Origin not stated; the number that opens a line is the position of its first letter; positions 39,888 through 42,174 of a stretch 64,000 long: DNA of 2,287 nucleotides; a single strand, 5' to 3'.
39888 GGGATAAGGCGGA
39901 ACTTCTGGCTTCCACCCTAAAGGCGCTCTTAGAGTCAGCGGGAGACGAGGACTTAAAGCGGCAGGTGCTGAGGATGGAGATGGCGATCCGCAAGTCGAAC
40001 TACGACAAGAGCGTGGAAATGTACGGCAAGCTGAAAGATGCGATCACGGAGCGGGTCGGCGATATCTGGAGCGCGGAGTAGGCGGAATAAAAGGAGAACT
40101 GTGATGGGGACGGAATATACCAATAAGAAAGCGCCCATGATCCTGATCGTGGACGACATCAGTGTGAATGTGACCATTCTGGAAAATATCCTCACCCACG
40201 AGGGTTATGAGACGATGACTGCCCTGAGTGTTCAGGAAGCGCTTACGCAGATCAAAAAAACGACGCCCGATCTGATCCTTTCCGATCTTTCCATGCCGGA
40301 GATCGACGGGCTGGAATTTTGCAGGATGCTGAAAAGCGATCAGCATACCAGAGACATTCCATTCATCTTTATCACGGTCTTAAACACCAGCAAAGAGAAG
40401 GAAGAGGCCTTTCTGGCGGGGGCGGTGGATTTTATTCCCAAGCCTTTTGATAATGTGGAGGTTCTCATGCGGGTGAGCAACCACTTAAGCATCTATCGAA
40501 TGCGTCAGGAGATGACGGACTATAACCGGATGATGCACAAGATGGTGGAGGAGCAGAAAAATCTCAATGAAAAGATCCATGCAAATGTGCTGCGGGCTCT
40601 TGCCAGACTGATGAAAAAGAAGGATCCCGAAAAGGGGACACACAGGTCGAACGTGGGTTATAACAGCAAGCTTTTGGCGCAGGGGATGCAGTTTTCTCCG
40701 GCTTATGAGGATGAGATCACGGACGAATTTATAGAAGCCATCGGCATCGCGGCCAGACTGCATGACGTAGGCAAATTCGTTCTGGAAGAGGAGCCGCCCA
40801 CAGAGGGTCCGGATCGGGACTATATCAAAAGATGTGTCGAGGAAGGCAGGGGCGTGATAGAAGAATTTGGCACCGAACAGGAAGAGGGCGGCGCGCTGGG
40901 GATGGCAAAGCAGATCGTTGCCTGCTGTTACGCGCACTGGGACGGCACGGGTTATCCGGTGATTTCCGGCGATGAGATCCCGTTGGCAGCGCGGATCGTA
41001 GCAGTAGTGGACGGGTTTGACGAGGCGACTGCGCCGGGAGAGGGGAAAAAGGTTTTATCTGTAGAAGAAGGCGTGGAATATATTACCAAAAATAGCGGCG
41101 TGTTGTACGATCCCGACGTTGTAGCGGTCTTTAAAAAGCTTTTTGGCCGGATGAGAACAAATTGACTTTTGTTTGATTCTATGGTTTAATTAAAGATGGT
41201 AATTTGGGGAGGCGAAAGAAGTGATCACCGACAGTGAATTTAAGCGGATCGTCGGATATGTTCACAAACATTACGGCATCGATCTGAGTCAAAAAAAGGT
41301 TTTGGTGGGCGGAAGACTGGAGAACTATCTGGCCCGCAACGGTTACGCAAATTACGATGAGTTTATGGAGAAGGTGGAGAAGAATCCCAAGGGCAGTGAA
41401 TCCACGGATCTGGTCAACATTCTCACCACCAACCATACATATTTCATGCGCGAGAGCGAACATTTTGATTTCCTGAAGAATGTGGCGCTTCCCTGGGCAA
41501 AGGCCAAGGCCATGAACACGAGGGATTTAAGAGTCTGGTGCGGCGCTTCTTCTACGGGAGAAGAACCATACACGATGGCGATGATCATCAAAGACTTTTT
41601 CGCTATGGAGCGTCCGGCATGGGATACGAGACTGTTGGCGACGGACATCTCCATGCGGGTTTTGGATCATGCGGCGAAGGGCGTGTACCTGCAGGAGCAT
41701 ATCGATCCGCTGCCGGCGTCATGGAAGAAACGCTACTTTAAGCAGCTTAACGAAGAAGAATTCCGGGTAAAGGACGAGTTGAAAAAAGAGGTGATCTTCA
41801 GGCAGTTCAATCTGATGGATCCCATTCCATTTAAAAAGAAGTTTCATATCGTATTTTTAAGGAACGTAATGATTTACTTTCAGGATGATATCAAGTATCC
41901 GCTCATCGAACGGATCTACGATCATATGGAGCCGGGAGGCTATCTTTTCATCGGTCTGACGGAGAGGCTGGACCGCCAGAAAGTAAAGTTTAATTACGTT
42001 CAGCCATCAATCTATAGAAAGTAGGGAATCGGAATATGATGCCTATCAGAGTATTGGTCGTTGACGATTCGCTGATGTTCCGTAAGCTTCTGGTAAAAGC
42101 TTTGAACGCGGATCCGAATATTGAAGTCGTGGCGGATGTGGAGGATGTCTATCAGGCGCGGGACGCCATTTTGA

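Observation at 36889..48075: Ten-gene chemosensory operon combined with a PAS kinase, a stand-alone Hpt and two REC-HD-GYP outputs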

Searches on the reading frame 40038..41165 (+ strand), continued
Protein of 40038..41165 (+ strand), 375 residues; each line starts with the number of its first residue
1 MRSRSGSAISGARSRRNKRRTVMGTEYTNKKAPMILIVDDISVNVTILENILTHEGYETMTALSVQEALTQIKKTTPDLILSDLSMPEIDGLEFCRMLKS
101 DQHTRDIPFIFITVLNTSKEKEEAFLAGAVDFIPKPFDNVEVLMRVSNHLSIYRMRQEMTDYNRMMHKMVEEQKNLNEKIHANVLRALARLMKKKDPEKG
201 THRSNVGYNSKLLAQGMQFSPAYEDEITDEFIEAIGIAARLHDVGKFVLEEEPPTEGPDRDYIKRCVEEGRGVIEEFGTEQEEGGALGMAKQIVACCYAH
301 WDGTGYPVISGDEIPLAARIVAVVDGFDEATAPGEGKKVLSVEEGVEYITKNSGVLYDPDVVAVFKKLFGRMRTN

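Call 46: search_protein_families(library=pfam, proteins=[L044:2347-4926:+, L037:12680-15904:+, L037:3325-5094:+, L037:5273-6499:+, L059:868-3033:+, L059:3030-4172:+, L041:11657-13549:+, L038:11117-12736:+, L038:12771-14405:+, L046:19219-20139:+], max_evalue=0.001)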
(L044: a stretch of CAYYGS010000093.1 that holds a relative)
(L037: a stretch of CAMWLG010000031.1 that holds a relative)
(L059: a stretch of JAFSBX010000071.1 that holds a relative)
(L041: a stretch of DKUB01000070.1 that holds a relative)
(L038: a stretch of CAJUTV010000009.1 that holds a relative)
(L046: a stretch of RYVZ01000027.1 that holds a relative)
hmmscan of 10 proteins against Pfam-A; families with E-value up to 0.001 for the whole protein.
L044:2347-4926:+ (859 aa): 2 families
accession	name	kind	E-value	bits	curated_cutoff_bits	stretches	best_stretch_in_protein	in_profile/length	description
PF00759.25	Glyco_hydro_9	-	1.6e-101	341.2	27.7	1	202-607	1-443/444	Glycosyl hydrolase family 9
PF01391.23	Collagen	-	0.00029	21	27.2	1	648-702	6-58/60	Collagen triple helix repeat (20 copies)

L037:12680-15904:+ (1074 aa): 11 families
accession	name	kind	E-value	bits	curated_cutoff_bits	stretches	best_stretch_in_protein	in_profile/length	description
PF02786.22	CPSase_L_D2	-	3.8e-99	330.9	19.8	2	128-332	1-209/211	Carbamoyl-phosphate synthase L chain, ATP binding domain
PF25596.1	CPSase_L_D1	-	1.2e-98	325.6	27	2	552-663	2-117/118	Carbamoyl phosphate synthase preATP-grasp domain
PF02222.28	ATP-grasp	-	6.8e-24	84.9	27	2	674-839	2-163/179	ATP-grasp domain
PF02787.25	CPSase_L_D3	-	3.8e-23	81.7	26.6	1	423-500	2-78/80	Carbamoyl-phosphate synthetase large chain, oligomerisation domain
PF02142.27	MGS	-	9.5e-20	71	24.1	1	952-1038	1-94/94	MGS-like domain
PF07478.18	Dala_Dala_lig_C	-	5.9e-14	52.5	24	2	693-837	27-174/204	D-ala D-ala ligase C-terminus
PF13549.11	ATP-grasp_5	-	2.8e-10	40.4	27.6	1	130-169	13-52/221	ATP-grasp domain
PF15632.11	ATPgrasp_Ter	-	9.4e-10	38.8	29.1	1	801-860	48-106/131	ATP-grasp in the biosynthetic pathway with Ter operon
PF02655.19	ATP-grasp_3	-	7e-09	36.4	23.2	0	159-303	30-157/160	ATP-grasp domain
PF01071.24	GARS_A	-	1.3e-07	32.1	27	1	672-838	7-188/194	Phosphoribosylglycinamide synthetase, ATP-grasp (A) domain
PF08442.15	ATP-grasp_2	-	1e-05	25.7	29.5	0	672-717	8-54/202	ATP-grasp domain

L037:3325-5094:+ (589 aa): 3 families
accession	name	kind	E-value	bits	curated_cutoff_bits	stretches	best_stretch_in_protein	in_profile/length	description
PF00990.26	GGDEF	-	1.3e-34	119.8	23.8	1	429-584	2-161/161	Diguanylate cyclase, GGDEF domain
PF08495.15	FIST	-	6.3e-21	75.6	23.2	1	50-227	16-189/189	FIST N domain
PF10442.14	FIST_C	-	1.1e-20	74.5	28.5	1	229-357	1-130/131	FIST C domain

L037:5273-6499:+ (408 aa): 2 families
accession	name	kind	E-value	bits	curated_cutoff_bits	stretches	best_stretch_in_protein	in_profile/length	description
PF13635.12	DUF4143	-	1.9e-43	148.4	28.1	1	202-360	1-159/160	Domain of unknown function (DUF4143)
PF13173.12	AAA_14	-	1.2e-22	80.7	27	1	19-139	3-127/129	AAA domain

L059:868-3033:+ (721 aa): 2 families
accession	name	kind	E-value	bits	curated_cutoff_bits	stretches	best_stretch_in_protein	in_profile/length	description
PF03961.19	FapA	-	1.2e-46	160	31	1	454-711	1-267/272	Flagellar Assembly Protein A beta solenoid domain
PF20250.3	FapA_N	-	7.2e-42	143.2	27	1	279-447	1-177/178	Flagellar Assembly Protein A N-terminal region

L059:3030-4172:+ (380 aa): 3 families
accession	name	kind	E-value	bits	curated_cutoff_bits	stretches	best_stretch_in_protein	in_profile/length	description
PF13487.12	HD_5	-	1.2e-27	97.1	27.2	1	211-340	32-158/170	HD domain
PF00072.30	Response_reg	-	1.8e-24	86.5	30.2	1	15-126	2-110/111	Response regulator receiver domain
PF01966.28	HD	-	2.8e-16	60.3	22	1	188-320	3-115/116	HD domain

L041:11657-13549:+ (631 aa): 5 families
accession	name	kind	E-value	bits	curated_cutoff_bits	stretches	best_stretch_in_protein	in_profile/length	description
PF02518.31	HATPase_c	-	1.8e-27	96.4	26.4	1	429-545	2-110/111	Histidine kinase-, DNA gyrase B-, and HSP90-like ATPase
PF00512.31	HisKA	-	4.1e-16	59.2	26.9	1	316-381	2-66/66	His Kinase A (phospho-acceptor) domain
PF08447.18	PAS_3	-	1.3e-13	51.4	25.6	1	42-122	2-78/89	PAS fold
PF00072.30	Response_reg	-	9e-11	42.4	30.2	1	571-631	1-58/111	Response regulator receiver domain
PF13188.13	PAS_8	-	0.00037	20.7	21.8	0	19-61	3-44/65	PAS domain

L038:11117-12736:+ (539 aa): 2 families
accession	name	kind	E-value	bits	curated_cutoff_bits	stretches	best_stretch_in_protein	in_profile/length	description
PF00990.26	GGDEF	-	3e-27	95.8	23.8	1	378-532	1-157/161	Diguanylate cyclase, GGDEF domain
PF07695.17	7TMR-DISM_7TM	-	9.7e-05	22.8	29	1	161-354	4-199/205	7TM diverse intracellular signalling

L038:12771-14405:+ (544 aa): 2 families
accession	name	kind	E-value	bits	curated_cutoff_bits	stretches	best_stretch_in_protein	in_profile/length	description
PF00501.34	AMP-binding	-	8.7e-74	249.1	29.9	1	50-399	19-384/384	AMP-binding enzyme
PF13193.12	AMP-binding_C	-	9.3e-12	46.1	24.5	1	449-522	1-76/76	AMP-binding enzyme C-terminal domain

L046:19219-20139:+ (306 aa): 0 families

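Call 83: search_protein_families(library=pfam, alignment_id=A7, max_evalue=0.00001)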
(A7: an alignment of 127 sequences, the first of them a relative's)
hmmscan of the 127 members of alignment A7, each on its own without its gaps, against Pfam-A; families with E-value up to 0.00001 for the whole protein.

A. member 1, L011:2-1354:+ (451 aa): 2 families
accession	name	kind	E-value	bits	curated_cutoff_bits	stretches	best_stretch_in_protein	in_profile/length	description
PF00152.25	tRNA-synt_2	-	3.5e-96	322.3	25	1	111-448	2-307/308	tRNA synthetases class II (D, K and N)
PF01336.31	tRNA_anti-codon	-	1.4e-16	60.6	27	1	17-94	1-75/75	OB-fold nucleic acid binding domain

B. families by the number of members that match (of 127 scanned): 159 families (the first 25 are shown)
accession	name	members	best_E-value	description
PF00005.33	ABC_tran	5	4.7e-36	ABC transporter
PF13304.12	AAA_21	5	1e-11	AAA domain, putative AbiEii toxin, Type IV TA system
PF07724.20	AAA_2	4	1.7e-33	AAA domain (Cdc48 subfamily)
PF00072.30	Response_reg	4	1.9e-29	Response regulator receiver domain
PF02518.31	HATPase_c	4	2.6e-27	Histidine kinase-, DNA gyrase B-, and HSP90-like ATPase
PF00004.35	AAA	4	7.3e-25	ATPase family associated with various cellular activities (AAA)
PF00512.31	HisKA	3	7.8e-17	His Kinase A (phospho-acceptor) domain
PF07745.19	Glyco_hydro_53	2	5.2e-115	Glycosyl hydrolase family 53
PF05362.19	Lon_C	2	1.4e-89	Lon protease (S16) C-terminal proteolytic domain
PF00150.24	Cellulase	2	2.5e-52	Cellulase (glycosyl hydrolase family 5)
PF05697.18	Trigger_N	2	2.3e-49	Bacterial trigger factor protein (TF)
PF01416.25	PseudoU_synth_1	2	2.7e-45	tRNA pseudouridine synthase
PF05698.19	Trigger_C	2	9.9e-44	Bacterial trigger factor protein (TF) C-terminus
PF08282.18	Hydrolase_3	2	2.5e-42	haloacid dehalogenase-like hydrolase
PF01965.30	DJ-1_PfpI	2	2.8e-42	DJ-1/PfpI family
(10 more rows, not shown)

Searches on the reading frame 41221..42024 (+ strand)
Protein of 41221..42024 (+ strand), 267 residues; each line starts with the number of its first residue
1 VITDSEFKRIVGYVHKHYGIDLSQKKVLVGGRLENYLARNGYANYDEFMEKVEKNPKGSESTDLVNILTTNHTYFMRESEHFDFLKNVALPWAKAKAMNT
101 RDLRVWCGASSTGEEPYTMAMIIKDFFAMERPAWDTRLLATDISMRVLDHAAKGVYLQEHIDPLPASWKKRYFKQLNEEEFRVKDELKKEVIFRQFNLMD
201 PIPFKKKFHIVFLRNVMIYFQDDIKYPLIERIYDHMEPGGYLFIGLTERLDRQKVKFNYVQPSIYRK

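Call 3: search_protein_families(library=pfam, proteins=[window:41221-42024:+], max_evalue=0.01)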
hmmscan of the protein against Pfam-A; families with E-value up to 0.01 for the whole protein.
window:41221-42024:+ (267 aa): 6 families
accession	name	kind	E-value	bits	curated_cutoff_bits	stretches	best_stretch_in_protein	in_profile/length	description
PF01739.24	CheR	-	1.6e-55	188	27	1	71-261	1-190/195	CheR methyltransferase, SAM binding domain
PF03705.20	CheR_N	-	7.4e-12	45.2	27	1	6-56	2-53/53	CheR methyltransferase, all-alpha domain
PF13649.12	Methyltransf_25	-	0.00053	21.1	27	0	190-240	47-97/97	Methyltransferase domain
PF13489.12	Methyltransf_23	-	0.0012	19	27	1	187-246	61-118/164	Methyltransferase domain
PF08242.18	Methyltransf_12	-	0.0013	19.9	30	0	191-242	58-98/98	Methyltransferase domain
PF08241.18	Methyltransf_11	-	0.0039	18.2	21.2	0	186-244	37-95/95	Methyltransferase domain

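Call 39: search_protein_families(library=ncbifam, proteins=[window:41221-42024:+], max_evalue=0.00001)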
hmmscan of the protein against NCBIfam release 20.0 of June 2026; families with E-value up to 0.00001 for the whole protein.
window:41221-42024:+ (267 aa): 1 family
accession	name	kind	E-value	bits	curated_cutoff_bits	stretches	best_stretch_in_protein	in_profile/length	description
NF007902.0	PRK10611.1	equivalog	5.4e-45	153.8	435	1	2-259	22-275/287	protein-glutamate O-methyltransferase CheR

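Call 90: search_solved_structures(query=window:41221-42021:+, max_evalue=0.00001)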
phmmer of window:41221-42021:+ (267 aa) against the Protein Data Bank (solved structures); distinct sequences matched with E-value up to 0.00001: 6.
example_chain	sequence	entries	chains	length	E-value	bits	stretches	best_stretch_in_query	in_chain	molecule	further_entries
5xly_A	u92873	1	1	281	4.9e-35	124.4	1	6-261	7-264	Chemotaxis protein methyltransferase 1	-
5xlx_A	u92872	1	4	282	5e-35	124.4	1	6-261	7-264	Chemotaxis protein methyltransferase 1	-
5y4r_A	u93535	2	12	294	5.9e-35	124.2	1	6-261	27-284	Chemotaxis protein methyltransferase 1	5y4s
5ftw_A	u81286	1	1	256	1.7e-33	119.3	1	19-259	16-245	CHEMOTAXIS PROTEIN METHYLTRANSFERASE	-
1bc5_A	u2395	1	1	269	5.4e-32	114.4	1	2-258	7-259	CHEMOTAXIS RECEPTOR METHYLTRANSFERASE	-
1af7_A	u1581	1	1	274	5.7e-32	114.4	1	2-258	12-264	CHEMOTAXIS RECEPTOR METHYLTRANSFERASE CHER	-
